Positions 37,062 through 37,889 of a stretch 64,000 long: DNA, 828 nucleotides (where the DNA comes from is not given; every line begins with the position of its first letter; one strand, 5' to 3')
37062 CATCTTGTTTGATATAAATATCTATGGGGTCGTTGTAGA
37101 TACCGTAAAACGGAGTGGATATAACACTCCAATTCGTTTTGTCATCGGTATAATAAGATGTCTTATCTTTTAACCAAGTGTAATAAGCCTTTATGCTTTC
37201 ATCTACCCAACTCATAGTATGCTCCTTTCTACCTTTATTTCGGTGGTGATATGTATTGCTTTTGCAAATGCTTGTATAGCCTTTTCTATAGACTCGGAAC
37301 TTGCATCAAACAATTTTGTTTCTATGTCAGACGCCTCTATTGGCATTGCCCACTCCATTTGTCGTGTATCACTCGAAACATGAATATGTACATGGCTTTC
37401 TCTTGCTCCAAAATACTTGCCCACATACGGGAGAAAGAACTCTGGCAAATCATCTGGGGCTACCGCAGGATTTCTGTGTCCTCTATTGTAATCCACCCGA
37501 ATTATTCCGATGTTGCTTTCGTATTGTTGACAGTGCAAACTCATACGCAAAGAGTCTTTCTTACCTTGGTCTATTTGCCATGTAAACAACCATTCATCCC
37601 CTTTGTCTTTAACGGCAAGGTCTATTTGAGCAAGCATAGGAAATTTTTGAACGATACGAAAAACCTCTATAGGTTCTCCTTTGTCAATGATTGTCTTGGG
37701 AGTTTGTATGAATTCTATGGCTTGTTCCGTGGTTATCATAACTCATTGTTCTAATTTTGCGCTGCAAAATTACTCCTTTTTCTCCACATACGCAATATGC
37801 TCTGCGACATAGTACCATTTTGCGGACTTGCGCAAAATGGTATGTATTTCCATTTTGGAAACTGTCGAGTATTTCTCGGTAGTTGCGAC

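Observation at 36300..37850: Low-GC two-gene moron (unknown 175-aa protein plus a DUF1828/1829-like protein) inserted inside the lysis cassette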

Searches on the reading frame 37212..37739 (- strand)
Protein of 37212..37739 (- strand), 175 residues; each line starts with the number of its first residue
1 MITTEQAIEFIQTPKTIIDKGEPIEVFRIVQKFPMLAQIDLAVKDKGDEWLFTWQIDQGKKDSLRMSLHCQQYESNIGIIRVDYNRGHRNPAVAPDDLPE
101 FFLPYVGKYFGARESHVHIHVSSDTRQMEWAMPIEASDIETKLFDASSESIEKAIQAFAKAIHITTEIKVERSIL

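Call 4: search_protein_families(library=pfam, proteins=[window:37212-37739:-], max_evalue=0.1)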
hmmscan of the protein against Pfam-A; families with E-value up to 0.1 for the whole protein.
window:37212-37739:- (175 aa): 1 family
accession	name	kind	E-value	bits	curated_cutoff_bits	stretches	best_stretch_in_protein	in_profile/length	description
PF22398.1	DUF6978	-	2.6e-15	57.3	29.6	1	3-164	2-133/133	Family of unknown function (DUF6978)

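Call 5: search_protein_families(library=padloc, proteins=[window:37212-37739:-], max_evalue=1)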
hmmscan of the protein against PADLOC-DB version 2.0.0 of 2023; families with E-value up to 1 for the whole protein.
window:37212-37739:- (175 aa): 5 families
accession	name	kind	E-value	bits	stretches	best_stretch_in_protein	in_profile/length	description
PDLC04537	PDC-M24A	-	4.4e-40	135.3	1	1-175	1-166/166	-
PDLC04535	PDC-M24A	-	5.5e-15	53.8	1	33-172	35-171/181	-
PDLC04534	PDC-M24A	-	1.1e-10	40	1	53-173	49-168/170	-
PDLC04538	PDC-M24A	-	8.9e-09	33.8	1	1-172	1-142/146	-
PDLC04536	PDC-M24A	-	0.016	13.1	0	33-91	28-89/148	-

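Call 6: search_protein_families(library=phrogs, proteins=[window:37212-37739:-], max_evalue=0.01)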
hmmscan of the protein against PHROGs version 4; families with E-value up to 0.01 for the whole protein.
window:37212-37739:- (175 aa): 1 family
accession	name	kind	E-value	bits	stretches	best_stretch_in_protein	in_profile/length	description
phrog_17771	-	unknown function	3.4e-07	31.5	0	114-167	99-146/147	-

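Call 23: find_homologous_proteins(query=window:37212-37739:-, max_evalue=0.001)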
Query window:37212-37739:- (175 aa): 12 proteins with E <= 0.001 among 47 candidates.
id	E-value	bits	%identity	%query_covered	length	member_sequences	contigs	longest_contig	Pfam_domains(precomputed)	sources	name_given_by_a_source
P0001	1.1e-105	369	94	100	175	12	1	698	PF22398.2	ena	-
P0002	3.3e-101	354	90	100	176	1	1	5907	PF22398.2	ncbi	-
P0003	3.3e-101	354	89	100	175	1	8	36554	PF22398.2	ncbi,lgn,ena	-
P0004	4.3e-100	351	89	100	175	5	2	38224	PF22398.2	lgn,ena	-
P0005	1.8e-97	342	85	100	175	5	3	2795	PF22398.2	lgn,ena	-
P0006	1.4e-86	307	78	100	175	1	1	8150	PF22398.2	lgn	-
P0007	5.4e-85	301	78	100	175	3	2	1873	PF22398.2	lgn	-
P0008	1.4e-84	300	78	100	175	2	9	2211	PF22398.2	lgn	-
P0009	3.5e-67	243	66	100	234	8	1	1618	PF22398.2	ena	-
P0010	4.2e-67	243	64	100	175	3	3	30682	PF22398.2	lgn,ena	-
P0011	5.0e-50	188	54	100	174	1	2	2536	PF22398.2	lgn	-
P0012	9.2e-33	131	58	61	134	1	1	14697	PF22398.2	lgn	-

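Call 28: search_solved_structures(query=window:37212-37739:-, max_evalue=10)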
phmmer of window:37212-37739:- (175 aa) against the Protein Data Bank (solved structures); distinct sequences matched with E-value up to 10: 1.
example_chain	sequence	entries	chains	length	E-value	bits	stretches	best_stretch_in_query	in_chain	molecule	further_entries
6j6f_A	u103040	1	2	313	1.7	11.8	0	128-171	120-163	Envelope glycoprotein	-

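Call 31: find_homologous_proteins(query=A1, max_evalue=0.001)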
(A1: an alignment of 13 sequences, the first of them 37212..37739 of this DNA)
Query A1 (13 sequences) (175 aa, profile of the alignment): 133 proteins with E <= 0.001 among 2592 candidates; the best 120 are listed.
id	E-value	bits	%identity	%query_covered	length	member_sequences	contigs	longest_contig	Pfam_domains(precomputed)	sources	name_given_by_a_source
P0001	3.3e-100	351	94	100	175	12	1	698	PF22398.2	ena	-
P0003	6.6e-100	350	89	100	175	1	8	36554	PF22398.2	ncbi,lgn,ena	-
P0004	4.1e-99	348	89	100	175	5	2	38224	PF22398.2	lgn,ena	-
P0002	5.5e-99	347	90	100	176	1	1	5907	PF22398.2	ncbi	-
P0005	6.2e-99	347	85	100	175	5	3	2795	PF22398.2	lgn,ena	-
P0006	1.6e-96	339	78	100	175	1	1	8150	PF22398.2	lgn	-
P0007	1.8e-96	339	78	100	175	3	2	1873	PF22398.2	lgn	-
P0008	3.2e-96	338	78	100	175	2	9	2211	PF22398.2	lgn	-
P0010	7.4e-95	334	64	100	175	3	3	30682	PF22398.2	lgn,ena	-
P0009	1.1e-93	330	66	100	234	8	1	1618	PF22398.2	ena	-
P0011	3.0e-82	293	54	100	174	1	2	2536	PF22398.2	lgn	-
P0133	5.4e-75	269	52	100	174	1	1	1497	PF22398.2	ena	-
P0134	6.1e-73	263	50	100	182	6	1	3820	PF22398.2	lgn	-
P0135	3.1e-72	260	49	100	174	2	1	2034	PF22398.2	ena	-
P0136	1.4e-70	255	50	100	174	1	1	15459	PF22398.2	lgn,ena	-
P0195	1.4e-44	170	40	99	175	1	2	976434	PF22398.2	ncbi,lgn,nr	ncbi:MAG: hypothetical protein P4L28_00315 [Paludibacteraceae bacterium]|nr:hypothetical protein [Pa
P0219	3.0e-42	163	36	99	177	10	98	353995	PF22398.2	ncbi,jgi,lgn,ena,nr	ncbi:MAG: hypothetical protein QM301_02080 [Bacteroidota bacterium]|jgi:5-hydroxyisourate hydrolase-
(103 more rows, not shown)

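Call 37: find_encoding_contigs(protein=P0219, flank=10000, max_places=5)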
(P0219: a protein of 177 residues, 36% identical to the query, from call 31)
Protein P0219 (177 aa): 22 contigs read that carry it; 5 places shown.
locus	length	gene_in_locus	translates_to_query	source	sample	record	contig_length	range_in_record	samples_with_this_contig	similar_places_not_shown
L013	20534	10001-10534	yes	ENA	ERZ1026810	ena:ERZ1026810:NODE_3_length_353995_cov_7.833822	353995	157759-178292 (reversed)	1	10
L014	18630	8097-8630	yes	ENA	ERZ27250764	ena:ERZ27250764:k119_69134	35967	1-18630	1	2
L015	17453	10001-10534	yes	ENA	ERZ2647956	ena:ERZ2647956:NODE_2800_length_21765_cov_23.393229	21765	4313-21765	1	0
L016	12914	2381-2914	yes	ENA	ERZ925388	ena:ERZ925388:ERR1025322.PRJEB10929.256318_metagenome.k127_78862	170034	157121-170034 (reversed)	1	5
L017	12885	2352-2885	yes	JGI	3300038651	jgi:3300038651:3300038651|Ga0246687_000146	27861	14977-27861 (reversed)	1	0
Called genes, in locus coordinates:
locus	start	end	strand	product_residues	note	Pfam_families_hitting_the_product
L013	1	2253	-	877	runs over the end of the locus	PF00133:tRNA-synt_1, PF09334:tRNA-synt_1g (weak), PF13603:tRNA-synt_1_2 (faint), PF08264:Anticodon_1, PF10458:Val_tRNA-synt_C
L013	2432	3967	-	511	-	PF01011:PQQ (faint), PF13360:PQQ_2, PF13570:Beta-prop_ACSF4, PF13360:PQQ_2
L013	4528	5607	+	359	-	PF13784:Fic_N, PF02661:Fic, PF21248:SoFic-like_C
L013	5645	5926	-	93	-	PF12728:HTH_17 (weak)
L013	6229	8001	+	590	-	PF12161:HsdM_N, PF02384:N6_Mtase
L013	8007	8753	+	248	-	PF11185:DUF2971 (faint)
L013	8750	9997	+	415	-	PF01420:Methylase_S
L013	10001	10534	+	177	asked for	PF22398:DUF6978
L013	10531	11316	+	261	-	PF08861:DUF1828, PF08862:DUF1829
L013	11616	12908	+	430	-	PF02463:SMC_N (faint), PF13175:AAA_15, PF13304:AAA_21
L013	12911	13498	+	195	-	PF13707:RloB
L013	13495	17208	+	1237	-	PF04313:HSDR_N, PF04480:DUF559, PF18741:MTES_1575 (faint), PF04851:ResIII, PF18766:SWI2_SNF2, PF22679:T1R_D3-like, PF11867:T1RH-like_C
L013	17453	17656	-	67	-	-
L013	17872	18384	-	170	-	PF08308:PEGA, PF09851:SHOCT (weak)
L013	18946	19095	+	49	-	-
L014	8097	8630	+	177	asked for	PF22398:DUF6978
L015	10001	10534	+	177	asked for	PF22398:DUF6978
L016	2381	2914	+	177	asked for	PF22398:DUF6978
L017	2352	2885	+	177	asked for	PF22398:DUF6978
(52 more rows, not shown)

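Call 38: find_encoding_contigs(protein=P0195, flank=10000, max_places=2)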
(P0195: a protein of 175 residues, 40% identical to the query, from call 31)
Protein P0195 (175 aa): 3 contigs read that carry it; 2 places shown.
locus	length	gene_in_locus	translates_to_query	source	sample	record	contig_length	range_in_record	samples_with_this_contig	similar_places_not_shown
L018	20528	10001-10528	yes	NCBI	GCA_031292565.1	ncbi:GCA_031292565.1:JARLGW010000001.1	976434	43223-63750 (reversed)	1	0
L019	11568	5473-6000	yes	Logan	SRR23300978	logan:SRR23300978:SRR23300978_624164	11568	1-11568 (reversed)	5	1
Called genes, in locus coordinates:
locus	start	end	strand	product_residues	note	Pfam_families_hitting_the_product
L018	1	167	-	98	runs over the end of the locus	-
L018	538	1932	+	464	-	PF17293:Arm-DNA-bind_5 (weak), PF13102:Phage_int_SAM_5, PF00589:Phage_integrase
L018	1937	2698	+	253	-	-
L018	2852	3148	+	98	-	PF12728:HTH_17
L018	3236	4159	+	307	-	PF05144:Phage_CRI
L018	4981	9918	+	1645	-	PF13156:Mrr_cat_2, PF04851:ResIII, PF00271:Helicase_C, PF22240:ISP_coupler, PF07669:Eco57I (faint), PF18135:Type_ISP_C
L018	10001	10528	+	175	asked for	PF22398:DUF6978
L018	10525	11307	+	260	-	PF08861:DUF1828, PF08862:DUF1829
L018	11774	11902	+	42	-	-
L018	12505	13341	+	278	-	-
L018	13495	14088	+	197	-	PF19570:DUF6088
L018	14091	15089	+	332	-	PF08843:AbiEii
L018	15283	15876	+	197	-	-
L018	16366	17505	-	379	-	PF00278:Orn_DAP_Arg_deC (weak)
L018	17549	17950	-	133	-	-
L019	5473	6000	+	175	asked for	PF22398:DUF6978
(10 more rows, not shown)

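Call 39: predict_structure(alignment_id=A2)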
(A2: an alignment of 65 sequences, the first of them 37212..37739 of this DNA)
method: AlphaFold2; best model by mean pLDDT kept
length: 175 residues; sequences in the alignment: 65
mean_pLDDT: 93.5   pTM: 0.90
mean pLDDT of the five models: 93.5, 93.3, 93.1, 92.5, 91.8
residues with pLDDT >= 90: 144; 70-90: 29; 50-70: 1; < 50: 1
segments of 3 or more residues with pLDDT < 50: none
pLDDT, mean of each block of 10 residues (from residue 1): 93 96 94 92 86 94 95 86 97 95 98 97 92 97 94 97 97 70
secondary structure, 60 per line:
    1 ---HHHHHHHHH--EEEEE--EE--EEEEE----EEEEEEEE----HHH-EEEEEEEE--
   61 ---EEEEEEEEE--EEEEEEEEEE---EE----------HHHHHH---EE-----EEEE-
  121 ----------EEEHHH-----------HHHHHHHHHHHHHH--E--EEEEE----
elements in order: H4-12 E15-19 E26-30 E35-42 E51-58 E64-72 E75-84 H100-105 E116-119 E131-133 H148-161 E167-171

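Call 43: fold_search(model_id=the predicted structure, library=pdb)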
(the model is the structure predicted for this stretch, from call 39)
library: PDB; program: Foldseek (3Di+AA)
matches with E <= 10: 255; with E <= 0.001: 0
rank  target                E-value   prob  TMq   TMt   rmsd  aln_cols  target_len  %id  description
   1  5v1y_A                6.1e-01  0.05  0.15  0.20  12.1       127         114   10  Crystal structure of the ternary RPN13 PRU-RPN2 (940-953)-ubiquitin complex (released 2017-05-03)
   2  5v1y_B                6.8e-01  0.05  0.15  0.20  12.3       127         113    9  Crystal structure of the ternary RPN13 PRU-RPN2 (940-953)-ubiquitin complex (released 2017-05-03)
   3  2kr0_MODEL_1_A        7.3e-01  0.06  0.16  0.09  11.3       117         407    8  Solution structure of the proteasome ubiquitin receptor Rpn13 (released 2010-05-26)
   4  5grs_A                7.7e-01  0.10  0.22  0.12  10.4       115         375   12  Complex structure of the fission yeast SREBP-SCAP binding domains (released 2016-12-14)
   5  7cbm_DA               1.0e+00  0.05  0.21  0.11  13.4       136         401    8  Cryo-EM structure of the flagellar distal rod with partial hook from Salmonella (released 2021-04-28)
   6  5mob                  1.1e+00  0.06  0.23  0.21  15.5       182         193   12  ABA RECEPTOR FROM TOMATO, SlPYL1 (released 2017-08-02)
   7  5ieg_A                1.2e+00  0.08  0.25  0.06  13.5       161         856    7  Murine endoplasmic reticulum alpha-glucosidase II with N-9'-methoxynonyl-1-deoxynojirimycin. (released 2016-07-27)
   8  8xps_A                1.2e+00  0.02  0.16  0.09  14.3       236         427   10  Structure of Nipah virus Bangladesh string G protein ectodomain monomer bound to single-domain antibody n425 at 3.22 A (released 2024-09-18)
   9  5aed_B                1.3e+00  0.10  0.18  0.06   7.8        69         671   10  A bacterial protein structure in glycoside hydrolase family 31 (released 2016-02-10)
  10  5ief_A                1.3e+00  0.08  0.25  0.06  13.6       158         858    8  Murine endoplasmic reticulum alpha-glucosidase II with N-butyl-1-deoxynojirimycin (released 2016-07-27)
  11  5aeg_A                1.5e+00  0.09  0.18  0.06   7.8        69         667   10  A bacterial protein structure in glycoside hydrolase family 31. (released 2016-02-10)
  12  9go6_1                1.5e+00  0.05  0.19  0.10  12.6       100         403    9  Salmonella hook-filament junction complex (released 2025-04-09)
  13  1y4h_C                1.6e+00  0.07  0.14  0.20   5.1        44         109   14  Wild type staphopain-staphostatin complex (released 2005-01-18)
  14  6w38_B                1.7e+00  0.02  0.18  0.14  20.4       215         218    9  Crystal structure of the FAM46C/Plk4 complex (released 2020-05-06)
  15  5nyj_C                1.7e+00  0.02  0.16  0.13  14.9       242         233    9  Anbu from Hyphomicrobium sp. strain MC1 - SG: C2 (released 2017-05-24)
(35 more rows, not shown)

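Call 45: search_protein_representatives(alignment_id=A1)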
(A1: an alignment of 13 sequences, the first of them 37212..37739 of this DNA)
Query: 13 sequences, 175 profile positions. Proteins with E-value up to 0.001 (for the whole library): 194; up to 1e-10: 139; up to 1e-30: 15. The best 150 are listed.
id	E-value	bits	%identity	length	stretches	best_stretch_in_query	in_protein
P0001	1.0e-100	351.3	-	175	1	1-175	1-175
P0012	5.4e-62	225.2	-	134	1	1-131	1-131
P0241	1.7e-47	178.0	-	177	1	2-172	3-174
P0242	1.8e-45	171.4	-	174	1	2-173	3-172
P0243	2.0e-40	155.0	-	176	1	10-171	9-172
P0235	1.2e-38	149.2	-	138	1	38-174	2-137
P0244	8.7e-36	139.9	-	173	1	3-171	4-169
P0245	1.6e-35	139.0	-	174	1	5-175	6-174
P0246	1.8e-35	138.9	-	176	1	1-167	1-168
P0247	5.6e-35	137.2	-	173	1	1-173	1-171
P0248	1.6e-33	132.5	-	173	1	3-171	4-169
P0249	5.3e-33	130.8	-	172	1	1-175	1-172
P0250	4.0e-32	128.0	-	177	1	3-174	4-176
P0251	4.5e-32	127.8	-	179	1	9-174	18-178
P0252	3.1e-31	125.1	-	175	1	3-175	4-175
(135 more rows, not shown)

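Call 47: fold_search(model_id=the predicted structure, library=viral)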
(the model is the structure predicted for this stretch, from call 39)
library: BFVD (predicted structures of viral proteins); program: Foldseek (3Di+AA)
matches with E <= 10: 553; with E <= 0.001: 0
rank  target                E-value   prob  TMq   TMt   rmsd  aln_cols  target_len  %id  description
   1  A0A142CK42            1.3e-01  0.21  0.22  0.18  11.4       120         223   12  (no name in the UniProt tables at hand)
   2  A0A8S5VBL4            2.2e-01  0.09  0.18  0.09  16.6       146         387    6  Dit-like phage tail protein N-terminal domain-containing protein [Myoviridae sp. ctbEa13]
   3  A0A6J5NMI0            2.9e-01  0.23  0.18  0.35   6.7        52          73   13  Uncharacterized protein [uncultured Caudovirales phage]
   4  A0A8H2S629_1          3.3e-01  0.15  0.23  0.05  13.5       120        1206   10  (no name in the UniProt tables at hand)
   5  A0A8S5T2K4            3.7e-01  0.16  0.27  0.35  11.0       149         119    6  Uncharacterized protein [Myoviridae sp. ctqfO1]
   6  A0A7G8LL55            3.7e-01  0.07  0.21  0.23  11.0       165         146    8  Uncharacterized protein [Gordonia phage JKSyngboy]
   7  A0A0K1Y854            3.9e-01  0.11  0.25  0.11  13.4       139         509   11  (no name in the UniProt tables at hand)
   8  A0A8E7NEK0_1          4.2e-01  0.15  0.28  0.05  10.2       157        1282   11  (no name in the UniProt tables at hand)
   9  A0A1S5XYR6            4.2e-01  0.08  0.20  0.18  16.7       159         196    8  (no name in the UniProt tables at hand)
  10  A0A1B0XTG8            5.0e-01  0.16  0.20  0.30  10.6        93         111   13  (no name in the UniProt tables at hand)
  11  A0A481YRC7            5.0e-01  0.07  0.20  0.04  25.1       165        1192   15  SF-assemblin/beta giardin [Marseillevirus LCMAC101]
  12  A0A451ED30            5.3e-01  0.14  0.17  0.22   5.1        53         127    6  (no name in the UniProt tables at hand)
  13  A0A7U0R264            5.3e-01  0.11  0.25  0.14  15.0       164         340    6  Killer toxin [Saccharomyces paradoxus virus M1L]
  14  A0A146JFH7            5.6e-01  0.04  0.16  0.12  14.4       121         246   14  (no name in the UniProt tables at hand)
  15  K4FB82                6.0e-01  0.11  0.15  0.19   8.7        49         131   10  Uncharacterized protein [Cronobacter phage vB_CsaM_GAP32]
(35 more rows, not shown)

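Call 49: find_related_loci(query=A2, collection=genome_contigs, flank=10000)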
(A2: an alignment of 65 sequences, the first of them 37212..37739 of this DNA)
Query A2 (175 aa) in genome_contigs; peptide patterns used: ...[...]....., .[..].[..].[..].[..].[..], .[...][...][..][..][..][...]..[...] (x = any residue, [..] = any of these).
118 stretches matched a pattern; 50 encode a relative of the query (tblastn E <= 1e-3); 50 distinct loci.
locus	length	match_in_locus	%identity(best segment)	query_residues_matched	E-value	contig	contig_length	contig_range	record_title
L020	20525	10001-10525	40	2-175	8e-40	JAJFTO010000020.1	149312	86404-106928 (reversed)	MAG: Porphyromonadaceae bacterium isolate bin.24 k141_4053214, whole genome shotgun sequence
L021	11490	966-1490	38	2-175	3e-39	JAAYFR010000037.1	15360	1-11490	MAG: Bacteroidales bacterium isolate AS07pgkLD_98 17437_AS07, whole genome shotgun sequence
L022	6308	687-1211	38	2-175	1e-38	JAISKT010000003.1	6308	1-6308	MAG: Candidatus Symbiothrix sp. isolate Hs463_bin62 k119_3697055, whole genome shotgun sequence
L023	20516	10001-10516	41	2-175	2e-38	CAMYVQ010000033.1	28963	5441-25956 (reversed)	MAG TPA_asm: uncultured Prevotella sp. isolate SRR10912539_bin.3_metaWRAP_v1.3_MAG genome assembly, contig: ERZ14210018.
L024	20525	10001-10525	37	2-175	3e-38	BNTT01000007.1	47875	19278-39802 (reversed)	Bacteroidia bacterium MS499-65 DNA, sequence007, whole genome shotgun sequence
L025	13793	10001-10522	42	1-175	4e-38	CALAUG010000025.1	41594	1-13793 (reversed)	MAG TPA_asm: uncultured Bacteroidales bacterium isolate SRR6425800_bin.23_CONCOCT_v1.1_MAG genome assembly, contig: ERZ1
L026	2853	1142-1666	39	2-175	1e-37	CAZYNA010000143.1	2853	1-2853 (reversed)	MAG TPA_asm: uncultured Proteiniphilum sp. isolate SRP294416_co3_658 genome assembly, contig: NODE_100365_length_2853_co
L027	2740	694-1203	39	2-170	7e-38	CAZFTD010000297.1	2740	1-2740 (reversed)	MAG TPA_asm: uncultured Marinilabiliaceae bacterium isolate binchicken_co168_96 genome assembly, contig: NODE_50702_leng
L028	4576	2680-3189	39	2-170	9e-38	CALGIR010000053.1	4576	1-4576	MAG TPA_asm: uncultured Bacteroidales bacterium isolate SRR1562001_bin.66_CONCOCT_v1.1_MAG genome assembly, contig: ERZ7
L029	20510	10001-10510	39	2-170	1e-37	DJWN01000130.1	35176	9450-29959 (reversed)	MAG TPA_asm: Bacteroidales bacterium UBA6229 UBA6229_contig_24309, whole genome shotgun sequence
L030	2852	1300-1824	41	2-175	7e-38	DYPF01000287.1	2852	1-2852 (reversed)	MAG TPA_asm: Chloroherpeton thalassium isolate SulCav_GS09_5_32_15 SulCav_GS09_5_55143_length_2852_cov_8_221309, whole g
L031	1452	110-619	39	2-170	3e-38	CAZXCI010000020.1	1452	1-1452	MAG TPA_asm: uncultured Candidatus Saccharibacteria bacterium isolate SRP192927_co3_359 genome assembly, contig: NODE_29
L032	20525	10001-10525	40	2-175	2e-37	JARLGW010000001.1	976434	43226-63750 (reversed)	MAG: Paludibacteraceae bacterium isolate MAG_CO152 MetaCoAG_Bin_152_Oxic_k141_187104, whole genome shotgun sequence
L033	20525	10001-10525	38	2-175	2e-36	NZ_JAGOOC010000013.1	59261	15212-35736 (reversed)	MAG: Bacteroides sp. isolate Go_SlPrim_bin_32 Go_SlPrim_110_length_59261_cov_17.215798, whole genome shotgun sequence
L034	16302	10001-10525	38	2-175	2e-36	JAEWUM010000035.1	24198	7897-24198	MAG: Bacteroidetes bacterium isolate OH_SDB_22 k127_743508, whole genome shotgun sequence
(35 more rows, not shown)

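Call 54: search_protein_families(library=pfam, alignment_id=A4, max_evalue=0.00001)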
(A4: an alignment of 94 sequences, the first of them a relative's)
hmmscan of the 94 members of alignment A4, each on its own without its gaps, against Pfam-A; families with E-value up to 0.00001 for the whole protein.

A. member 1, L018:11921-12502:+ (193 aa): 0 families

B. families by the number of members that match (of 94 scanned): 126 families (the first 25 are shown)
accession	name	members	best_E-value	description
PF01420.25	Methylase_S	6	5.5e-42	Type I restriction modification DNA specificity domain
PF06250.17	YhcG_C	5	1.2e-66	YhcG PDDEXK nuclease domain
PF17761.7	DUF1016_N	5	5.8e-47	DUF1016 N-terminal domain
PF13310.11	Virulence_RhuM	3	3e-111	Virulence protein RhuM family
PF13366.12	PDDEXK_3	3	7.4e-39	PD-(D/E)XK nuclease superfamily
PF03382.20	DUF285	2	2.2e-84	Mycoplasma protein of unknown function, DUF285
PF13304.12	AAA_21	2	1.3e-37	AAA domain, putative AbiEii toxin, Type IV TA system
PF13784.11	Fic_N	2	1.2e-24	Fic/DOC family N-terminal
PF02661.23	Fic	2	1.3e-17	Fic/DOC family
PF13166.12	AAA_13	2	1.5e-16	AAA domain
PF13175.12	AAA_15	2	1.8e-13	AAA ATPase domain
PF02498.22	Bro-N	2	5.7e-10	BRO family, N-terminal domain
PF00873.25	ACR_tran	1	7.6e-292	AcrB/AcrD/AcrF family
PF10459.15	Peptidase_S46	1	6.9e-233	Peptidase S46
PF01964.24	ThiC_Rad_SAM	1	5e-183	Radical SAM ThiC family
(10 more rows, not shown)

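Call 58: search_solved_structures(query=A2, max_evalue=10, show_alignments=3)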
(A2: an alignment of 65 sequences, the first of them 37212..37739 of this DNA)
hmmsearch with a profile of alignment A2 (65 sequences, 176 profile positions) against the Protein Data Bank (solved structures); distinct sequences matched with E-value up to 10: 0.
